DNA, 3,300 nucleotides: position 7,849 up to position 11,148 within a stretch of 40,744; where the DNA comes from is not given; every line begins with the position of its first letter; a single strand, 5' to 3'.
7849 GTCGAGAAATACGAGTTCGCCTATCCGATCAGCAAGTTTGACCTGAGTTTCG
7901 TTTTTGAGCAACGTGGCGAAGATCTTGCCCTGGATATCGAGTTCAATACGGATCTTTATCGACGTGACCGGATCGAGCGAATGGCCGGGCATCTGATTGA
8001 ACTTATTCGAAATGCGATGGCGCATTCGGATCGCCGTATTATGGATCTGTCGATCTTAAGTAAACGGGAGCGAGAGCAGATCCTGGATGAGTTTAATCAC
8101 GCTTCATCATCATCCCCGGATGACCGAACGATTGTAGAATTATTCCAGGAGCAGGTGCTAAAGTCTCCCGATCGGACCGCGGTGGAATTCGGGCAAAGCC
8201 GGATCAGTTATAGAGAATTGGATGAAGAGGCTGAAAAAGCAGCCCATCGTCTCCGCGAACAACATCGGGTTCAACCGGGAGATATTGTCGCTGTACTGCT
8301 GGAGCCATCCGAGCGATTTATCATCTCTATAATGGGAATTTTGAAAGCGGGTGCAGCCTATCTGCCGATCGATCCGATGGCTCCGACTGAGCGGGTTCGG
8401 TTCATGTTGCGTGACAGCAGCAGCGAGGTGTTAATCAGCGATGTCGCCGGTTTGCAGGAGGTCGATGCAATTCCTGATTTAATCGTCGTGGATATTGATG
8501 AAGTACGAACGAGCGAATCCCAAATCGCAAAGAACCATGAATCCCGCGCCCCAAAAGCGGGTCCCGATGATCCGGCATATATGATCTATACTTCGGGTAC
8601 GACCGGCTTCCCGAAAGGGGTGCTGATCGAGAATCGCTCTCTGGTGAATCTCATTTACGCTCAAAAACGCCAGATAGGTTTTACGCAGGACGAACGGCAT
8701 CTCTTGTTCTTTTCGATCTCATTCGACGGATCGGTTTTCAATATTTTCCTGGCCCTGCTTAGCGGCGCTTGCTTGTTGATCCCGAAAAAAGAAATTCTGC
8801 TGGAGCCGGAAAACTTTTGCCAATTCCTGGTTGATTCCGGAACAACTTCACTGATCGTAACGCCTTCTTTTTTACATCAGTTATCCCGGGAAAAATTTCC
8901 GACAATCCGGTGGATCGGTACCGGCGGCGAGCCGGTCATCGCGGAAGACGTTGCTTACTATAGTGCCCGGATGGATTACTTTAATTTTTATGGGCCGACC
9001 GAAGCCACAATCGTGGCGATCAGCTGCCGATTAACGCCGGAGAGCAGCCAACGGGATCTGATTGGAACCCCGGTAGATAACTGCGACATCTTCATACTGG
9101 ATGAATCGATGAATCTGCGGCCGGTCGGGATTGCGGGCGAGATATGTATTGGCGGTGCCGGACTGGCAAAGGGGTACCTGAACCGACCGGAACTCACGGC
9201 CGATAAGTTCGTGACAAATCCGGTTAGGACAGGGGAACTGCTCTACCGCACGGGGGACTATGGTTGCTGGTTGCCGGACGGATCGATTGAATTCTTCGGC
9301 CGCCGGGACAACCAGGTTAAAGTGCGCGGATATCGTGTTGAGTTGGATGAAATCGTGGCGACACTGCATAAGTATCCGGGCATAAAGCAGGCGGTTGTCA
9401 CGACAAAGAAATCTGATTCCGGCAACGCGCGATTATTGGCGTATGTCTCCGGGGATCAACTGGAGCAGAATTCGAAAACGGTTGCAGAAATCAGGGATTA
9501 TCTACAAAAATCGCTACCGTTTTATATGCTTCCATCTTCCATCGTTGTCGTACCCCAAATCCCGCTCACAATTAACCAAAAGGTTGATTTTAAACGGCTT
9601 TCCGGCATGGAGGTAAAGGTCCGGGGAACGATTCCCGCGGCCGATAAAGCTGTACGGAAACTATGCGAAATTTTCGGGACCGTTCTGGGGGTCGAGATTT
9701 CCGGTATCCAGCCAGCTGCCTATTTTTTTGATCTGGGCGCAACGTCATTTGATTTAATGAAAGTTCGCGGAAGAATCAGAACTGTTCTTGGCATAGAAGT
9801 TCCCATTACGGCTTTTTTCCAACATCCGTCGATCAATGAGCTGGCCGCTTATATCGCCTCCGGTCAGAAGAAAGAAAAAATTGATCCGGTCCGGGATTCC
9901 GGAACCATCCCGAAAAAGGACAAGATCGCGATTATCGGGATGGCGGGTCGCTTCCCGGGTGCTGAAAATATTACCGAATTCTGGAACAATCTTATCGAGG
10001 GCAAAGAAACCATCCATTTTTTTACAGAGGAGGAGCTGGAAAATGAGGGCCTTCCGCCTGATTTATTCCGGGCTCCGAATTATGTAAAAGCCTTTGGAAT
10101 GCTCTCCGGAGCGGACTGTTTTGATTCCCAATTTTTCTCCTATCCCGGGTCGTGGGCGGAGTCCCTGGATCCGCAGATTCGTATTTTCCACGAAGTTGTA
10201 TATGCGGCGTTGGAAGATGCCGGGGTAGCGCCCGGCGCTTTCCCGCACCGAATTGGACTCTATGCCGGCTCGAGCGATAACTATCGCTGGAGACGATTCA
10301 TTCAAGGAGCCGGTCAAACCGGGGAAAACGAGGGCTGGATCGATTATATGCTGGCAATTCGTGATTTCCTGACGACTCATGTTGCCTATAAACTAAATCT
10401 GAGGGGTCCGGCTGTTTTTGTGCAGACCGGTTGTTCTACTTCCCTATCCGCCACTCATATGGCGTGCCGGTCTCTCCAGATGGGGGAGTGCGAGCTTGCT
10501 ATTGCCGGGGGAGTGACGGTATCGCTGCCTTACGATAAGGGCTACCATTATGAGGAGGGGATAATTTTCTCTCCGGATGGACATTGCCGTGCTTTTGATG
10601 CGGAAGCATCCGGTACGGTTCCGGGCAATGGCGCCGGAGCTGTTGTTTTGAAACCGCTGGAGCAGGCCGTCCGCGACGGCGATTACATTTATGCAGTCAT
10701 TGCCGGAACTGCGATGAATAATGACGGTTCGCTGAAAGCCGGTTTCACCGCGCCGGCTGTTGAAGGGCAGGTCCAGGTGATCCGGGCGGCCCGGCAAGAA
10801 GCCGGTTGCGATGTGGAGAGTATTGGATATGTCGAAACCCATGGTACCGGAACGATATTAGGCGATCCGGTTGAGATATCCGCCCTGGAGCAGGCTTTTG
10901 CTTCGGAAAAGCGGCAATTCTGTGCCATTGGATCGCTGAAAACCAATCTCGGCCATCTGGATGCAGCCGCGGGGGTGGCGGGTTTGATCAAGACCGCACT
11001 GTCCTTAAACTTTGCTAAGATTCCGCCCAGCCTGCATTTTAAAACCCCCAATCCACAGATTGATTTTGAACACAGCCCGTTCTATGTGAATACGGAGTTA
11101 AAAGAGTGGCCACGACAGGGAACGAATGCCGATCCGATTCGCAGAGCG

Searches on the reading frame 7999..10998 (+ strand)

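Call 9: search_protein_families(library=pfam, proteins=[window:7999-10998:+], max_evalue=0.00001)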
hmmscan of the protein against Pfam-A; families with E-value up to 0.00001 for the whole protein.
window:7999-10998:+ (1000 aa): 5 families
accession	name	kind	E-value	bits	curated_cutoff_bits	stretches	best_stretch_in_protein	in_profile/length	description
PF00501.34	AMP-binding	-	7.9e-82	275.5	29.9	1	49-394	1-384/384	AMP-binding enzyme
PF00109.32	ketoacyl-synt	-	2.5e-66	224.3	20.8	1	641-890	2-252/252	Beta-ketoacyl synthase, N-terminal domain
PF02801.28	Ketoacyl-synt_C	-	3.7e-34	117.7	20.8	1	898-999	1-103/119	Beta-ketoacyl synthase, C-terminal domain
PF00550.31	PP-binding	-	4.1e-16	59.4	20.8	1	553-619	1-67/67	Phosphopantetheine attachment site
PF13193.12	AMP-binding_C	-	4.4e-07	31.2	24.5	1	454-528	4-76/76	AMP-binding enzyme C-terminal domain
